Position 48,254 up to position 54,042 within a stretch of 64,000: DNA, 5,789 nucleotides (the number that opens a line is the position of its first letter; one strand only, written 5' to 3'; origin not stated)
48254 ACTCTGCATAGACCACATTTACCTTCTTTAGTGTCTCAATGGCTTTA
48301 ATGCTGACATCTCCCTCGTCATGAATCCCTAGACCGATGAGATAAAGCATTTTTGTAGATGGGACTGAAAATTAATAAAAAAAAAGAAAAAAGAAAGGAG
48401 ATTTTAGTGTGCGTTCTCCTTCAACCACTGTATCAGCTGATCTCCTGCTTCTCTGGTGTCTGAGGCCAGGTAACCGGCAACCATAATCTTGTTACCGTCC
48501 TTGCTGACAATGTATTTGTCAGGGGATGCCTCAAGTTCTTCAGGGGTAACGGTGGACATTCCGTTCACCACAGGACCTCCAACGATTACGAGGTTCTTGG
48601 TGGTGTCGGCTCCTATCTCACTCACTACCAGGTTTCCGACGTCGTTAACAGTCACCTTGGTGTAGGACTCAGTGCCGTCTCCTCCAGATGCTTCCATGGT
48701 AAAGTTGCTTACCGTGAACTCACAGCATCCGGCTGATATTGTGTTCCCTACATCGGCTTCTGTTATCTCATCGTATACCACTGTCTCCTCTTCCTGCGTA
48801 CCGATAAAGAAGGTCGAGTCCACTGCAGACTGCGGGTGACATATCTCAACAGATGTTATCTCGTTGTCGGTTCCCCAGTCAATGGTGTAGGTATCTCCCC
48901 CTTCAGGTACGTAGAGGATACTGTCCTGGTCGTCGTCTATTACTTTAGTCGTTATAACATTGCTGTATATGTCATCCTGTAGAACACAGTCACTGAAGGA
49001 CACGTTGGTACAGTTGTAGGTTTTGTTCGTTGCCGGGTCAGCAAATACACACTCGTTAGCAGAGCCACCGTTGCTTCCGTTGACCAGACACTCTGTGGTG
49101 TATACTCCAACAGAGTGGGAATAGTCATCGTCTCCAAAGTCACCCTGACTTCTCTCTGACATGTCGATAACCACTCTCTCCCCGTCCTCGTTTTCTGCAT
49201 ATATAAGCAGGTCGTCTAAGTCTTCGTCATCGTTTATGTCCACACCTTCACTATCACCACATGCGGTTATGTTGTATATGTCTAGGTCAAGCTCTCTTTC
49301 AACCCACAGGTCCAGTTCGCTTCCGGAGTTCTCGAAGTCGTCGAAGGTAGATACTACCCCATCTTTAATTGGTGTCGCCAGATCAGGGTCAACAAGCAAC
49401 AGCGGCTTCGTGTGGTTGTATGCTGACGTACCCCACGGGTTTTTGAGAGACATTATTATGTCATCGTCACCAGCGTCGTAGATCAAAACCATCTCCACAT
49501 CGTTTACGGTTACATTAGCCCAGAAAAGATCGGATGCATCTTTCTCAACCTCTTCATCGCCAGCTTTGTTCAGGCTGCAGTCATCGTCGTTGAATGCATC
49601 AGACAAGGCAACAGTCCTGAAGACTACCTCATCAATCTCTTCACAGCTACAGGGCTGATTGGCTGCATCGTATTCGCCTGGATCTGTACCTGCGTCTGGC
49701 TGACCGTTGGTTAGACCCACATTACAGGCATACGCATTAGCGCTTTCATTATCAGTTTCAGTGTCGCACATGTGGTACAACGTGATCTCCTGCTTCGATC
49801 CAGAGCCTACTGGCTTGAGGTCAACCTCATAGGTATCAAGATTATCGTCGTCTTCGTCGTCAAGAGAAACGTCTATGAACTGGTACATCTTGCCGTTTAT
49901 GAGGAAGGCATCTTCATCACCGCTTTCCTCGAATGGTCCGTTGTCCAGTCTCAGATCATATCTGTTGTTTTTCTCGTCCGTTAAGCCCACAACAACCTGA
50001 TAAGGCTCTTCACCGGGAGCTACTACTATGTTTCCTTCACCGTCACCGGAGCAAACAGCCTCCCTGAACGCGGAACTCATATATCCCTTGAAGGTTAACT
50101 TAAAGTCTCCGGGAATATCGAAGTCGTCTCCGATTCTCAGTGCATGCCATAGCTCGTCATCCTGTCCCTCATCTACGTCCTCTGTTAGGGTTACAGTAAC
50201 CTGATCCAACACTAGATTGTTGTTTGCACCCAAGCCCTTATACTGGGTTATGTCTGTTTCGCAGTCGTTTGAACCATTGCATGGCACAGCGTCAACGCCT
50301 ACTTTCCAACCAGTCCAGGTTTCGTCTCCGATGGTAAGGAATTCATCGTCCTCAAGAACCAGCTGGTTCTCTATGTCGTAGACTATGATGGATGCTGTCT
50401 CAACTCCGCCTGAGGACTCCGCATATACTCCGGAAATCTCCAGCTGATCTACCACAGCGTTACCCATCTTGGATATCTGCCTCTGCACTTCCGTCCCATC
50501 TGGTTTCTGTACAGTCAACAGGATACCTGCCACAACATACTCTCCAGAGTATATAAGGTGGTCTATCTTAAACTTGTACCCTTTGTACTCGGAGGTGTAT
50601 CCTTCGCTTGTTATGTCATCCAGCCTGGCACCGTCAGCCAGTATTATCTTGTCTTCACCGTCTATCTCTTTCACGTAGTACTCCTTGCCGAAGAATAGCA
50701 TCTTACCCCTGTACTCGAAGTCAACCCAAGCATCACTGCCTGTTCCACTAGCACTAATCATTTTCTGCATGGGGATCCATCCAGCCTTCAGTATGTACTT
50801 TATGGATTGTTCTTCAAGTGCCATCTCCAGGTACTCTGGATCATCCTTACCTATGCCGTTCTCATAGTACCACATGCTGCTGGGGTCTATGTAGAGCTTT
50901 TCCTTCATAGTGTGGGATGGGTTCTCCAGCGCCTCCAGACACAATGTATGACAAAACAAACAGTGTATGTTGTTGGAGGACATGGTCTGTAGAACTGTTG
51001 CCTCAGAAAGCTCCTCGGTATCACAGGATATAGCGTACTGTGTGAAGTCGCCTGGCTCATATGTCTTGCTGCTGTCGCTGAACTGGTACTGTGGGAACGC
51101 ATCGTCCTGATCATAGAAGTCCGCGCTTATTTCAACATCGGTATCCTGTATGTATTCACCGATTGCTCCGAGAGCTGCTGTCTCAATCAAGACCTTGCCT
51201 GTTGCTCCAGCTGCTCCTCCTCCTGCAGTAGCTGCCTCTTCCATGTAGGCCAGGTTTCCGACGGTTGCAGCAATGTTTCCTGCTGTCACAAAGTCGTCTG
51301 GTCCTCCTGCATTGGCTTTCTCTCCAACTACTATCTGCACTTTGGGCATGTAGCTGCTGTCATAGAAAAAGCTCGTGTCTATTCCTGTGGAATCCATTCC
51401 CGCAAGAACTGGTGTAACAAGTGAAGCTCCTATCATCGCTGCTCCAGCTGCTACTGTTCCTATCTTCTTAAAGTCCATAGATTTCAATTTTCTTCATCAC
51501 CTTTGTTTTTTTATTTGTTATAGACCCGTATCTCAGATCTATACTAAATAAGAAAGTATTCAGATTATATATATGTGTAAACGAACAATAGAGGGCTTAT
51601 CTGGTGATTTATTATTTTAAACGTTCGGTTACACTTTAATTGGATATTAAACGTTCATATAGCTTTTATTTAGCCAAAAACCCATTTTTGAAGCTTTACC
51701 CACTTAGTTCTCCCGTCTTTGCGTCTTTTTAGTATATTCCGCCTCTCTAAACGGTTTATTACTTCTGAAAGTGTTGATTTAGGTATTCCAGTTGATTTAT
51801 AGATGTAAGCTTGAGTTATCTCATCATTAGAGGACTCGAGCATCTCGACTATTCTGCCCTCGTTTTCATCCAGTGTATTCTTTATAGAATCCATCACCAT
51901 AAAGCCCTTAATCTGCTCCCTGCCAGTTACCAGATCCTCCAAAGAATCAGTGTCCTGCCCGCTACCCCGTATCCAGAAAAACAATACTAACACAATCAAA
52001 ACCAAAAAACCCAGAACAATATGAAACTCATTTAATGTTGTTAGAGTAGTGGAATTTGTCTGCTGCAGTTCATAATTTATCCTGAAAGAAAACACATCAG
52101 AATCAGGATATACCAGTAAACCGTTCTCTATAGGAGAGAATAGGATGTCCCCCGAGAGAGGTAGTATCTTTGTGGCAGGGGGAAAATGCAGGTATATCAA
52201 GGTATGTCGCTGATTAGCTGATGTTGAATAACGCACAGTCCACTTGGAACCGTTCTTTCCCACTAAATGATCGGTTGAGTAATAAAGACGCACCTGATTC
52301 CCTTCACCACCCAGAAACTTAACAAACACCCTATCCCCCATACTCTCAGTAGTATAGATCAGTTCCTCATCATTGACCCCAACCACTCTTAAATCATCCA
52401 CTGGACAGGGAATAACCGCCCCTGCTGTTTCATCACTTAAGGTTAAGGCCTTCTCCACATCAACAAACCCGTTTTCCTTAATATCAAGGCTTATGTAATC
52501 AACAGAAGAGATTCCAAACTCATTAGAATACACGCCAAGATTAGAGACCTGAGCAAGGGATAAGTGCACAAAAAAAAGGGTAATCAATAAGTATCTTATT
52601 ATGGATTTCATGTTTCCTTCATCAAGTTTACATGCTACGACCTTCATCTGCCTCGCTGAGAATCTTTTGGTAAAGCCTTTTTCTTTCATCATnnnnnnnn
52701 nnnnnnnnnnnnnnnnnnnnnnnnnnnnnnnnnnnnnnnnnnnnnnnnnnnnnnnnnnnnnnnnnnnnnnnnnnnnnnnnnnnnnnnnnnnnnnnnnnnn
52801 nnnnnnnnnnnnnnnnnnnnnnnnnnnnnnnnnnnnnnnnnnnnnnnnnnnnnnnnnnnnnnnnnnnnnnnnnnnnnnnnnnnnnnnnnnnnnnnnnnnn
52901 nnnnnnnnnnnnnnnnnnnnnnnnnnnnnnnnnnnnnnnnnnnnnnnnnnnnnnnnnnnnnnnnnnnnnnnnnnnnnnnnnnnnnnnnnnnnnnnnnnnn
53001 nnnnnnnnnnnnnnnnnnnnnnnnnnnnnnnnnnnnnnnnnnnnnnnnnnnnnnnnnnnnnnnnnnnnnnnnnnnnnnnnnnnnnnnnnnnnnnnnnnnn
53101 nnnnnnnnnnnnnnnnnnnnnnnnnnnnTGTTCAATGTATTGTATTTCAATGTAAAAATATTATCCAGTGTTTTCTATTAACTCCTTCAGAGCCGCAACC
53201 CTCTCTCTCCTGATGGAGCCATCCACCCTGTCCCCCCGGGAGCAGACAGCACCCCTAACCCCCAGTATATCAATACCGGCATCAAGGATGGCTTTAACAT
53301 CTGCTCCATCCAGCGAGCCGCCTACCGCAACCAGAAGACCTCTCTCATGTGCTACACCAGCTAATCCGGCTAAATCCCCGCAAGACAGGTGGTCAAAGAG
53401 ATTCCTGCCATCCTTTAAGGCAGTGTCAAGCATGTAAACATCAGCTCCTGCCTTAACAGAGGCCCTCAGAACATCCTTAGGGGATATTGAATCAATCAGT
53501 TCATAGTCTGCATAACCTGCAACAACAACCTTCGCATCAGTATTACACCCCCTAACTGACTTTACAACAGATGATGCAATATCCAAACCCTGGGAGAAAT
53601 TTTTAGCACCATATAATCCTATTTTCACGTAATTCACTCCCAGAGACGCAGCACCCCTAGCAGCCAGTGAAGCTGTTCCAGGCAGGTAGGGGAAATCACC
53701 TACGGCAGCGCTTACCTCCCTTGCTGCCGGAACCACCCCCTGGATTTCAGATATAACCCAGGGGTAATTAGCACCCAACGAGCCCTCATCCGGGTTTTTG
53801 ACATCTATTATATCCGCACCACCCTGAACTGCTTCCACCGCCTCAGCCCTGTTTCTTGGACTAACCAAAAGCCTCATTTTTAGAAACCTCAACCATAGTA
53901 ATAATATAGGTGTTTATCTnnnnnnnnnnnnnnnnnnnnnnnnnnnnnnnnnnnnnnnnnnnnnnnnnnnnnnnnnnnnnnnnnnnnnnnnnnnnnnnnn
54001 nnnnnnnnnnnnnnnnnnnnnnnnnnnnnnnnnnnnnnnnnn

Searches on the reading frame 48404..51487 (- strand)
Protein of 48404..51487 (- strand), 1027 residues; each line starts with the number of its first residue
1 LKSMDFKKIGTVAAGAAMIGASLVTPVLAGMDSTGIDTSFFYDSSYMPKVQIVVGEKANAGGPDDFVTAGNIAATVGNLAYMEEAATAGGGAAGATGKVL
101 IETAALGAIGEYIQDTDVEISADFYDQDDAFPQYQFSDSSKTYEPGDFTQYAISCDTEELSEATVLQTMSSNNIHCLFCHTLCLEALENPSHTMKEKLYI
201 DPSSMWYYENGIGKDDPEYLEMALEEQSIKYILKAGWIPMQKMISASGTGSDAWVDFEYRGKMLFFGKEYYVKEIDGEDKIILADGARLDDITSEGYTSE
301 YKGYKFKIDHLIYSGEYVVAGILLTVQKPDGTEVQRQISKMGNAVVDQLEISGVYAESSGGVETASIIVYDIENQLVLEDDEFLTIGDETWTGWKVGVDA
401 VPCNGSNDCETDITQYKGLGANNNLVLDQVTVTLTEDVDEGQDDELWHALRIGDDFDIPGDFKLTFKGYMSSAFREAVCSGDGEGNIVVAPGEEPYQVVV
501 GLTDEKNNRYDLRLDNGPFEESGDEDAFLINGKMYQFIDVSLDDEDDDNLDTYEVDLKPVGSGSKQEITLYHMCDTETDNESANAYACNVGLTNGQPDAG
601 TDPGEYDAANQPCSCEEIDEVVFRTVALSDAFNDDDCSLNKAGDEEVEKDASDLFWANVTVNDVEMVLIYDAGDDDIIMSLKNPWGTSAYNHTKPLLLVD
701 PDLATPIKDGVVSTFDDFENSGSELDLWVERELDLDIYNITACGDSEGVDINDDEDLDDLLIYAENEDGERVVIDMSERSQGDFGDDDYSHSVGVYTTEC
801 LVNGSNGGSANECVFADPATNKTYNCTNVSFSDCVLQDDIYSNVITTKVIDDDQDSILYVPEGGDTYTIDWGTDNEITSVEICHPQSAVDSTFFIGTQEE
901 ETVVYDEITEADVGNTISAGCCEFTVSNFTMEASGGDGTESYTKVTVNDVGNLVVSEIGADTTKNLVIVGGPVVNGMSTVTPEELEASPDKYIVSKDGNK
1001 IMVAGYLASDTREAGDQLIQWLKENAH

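Call 67: search_protein_families(library=pfam, proteins=[window:48404-51487:-], max_evalue=0.0001)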
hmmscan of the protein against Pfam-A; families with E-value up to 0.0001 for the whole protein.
window:48404-51487:- (1027 aa): 1 family
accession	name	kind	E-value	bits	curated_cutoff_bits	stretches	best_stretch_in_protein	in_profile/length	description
PF05124.17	S_layer_C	-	9.4e-12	45.4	23.9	1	48-1020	15-175/177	S-layer like family, outer domain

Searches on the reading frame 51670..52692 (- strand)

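Call 67: search_protein_families(library=pfam, proteins=[window:51670-52692:-], max_evalue=0.0001)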
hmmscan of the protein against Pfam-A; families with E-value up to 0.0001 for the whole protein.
window:51670-52692:- (340 aa): 2 families
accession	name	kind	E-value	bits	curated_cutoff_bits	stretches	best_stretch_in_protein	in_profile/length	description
PF24034.1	DUF7343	-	9e-10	38.7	27.6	1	276-334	3-61/62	Domain of unknown function (DUF7343)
PF12802.13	MarR_2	-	1.4e-07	32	27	1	278-328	7-57/61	MarR family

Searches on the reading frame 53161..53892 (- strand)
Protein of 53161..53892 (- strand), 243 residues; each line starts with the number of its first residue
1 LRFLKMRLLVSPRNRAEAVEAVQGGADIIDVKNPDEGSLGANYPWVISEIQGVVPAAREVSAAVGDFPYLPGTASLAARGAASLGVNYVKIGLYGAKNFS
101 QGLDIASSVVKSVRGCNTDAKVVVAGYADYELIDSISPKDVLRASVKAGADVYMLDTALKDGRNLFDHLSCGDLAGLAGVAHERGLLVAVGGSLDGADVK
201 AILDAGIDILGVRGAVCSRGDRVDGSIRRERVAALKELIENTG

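Call 68: search_protein_families(library=pfam, proteins=[window:53161-53892:-], max_evalue=0.0001)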
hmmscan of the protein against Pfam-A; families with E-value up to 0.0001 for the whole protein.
window:53161-53892:- (243 aa): 1 family
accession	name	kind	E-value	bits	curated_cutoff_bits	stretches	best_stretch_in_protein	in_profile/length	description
PF04476.19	4HFCP_synth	-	5.4e-75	252.5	22.4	1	8-235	1-227/228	4-HFC-P synthase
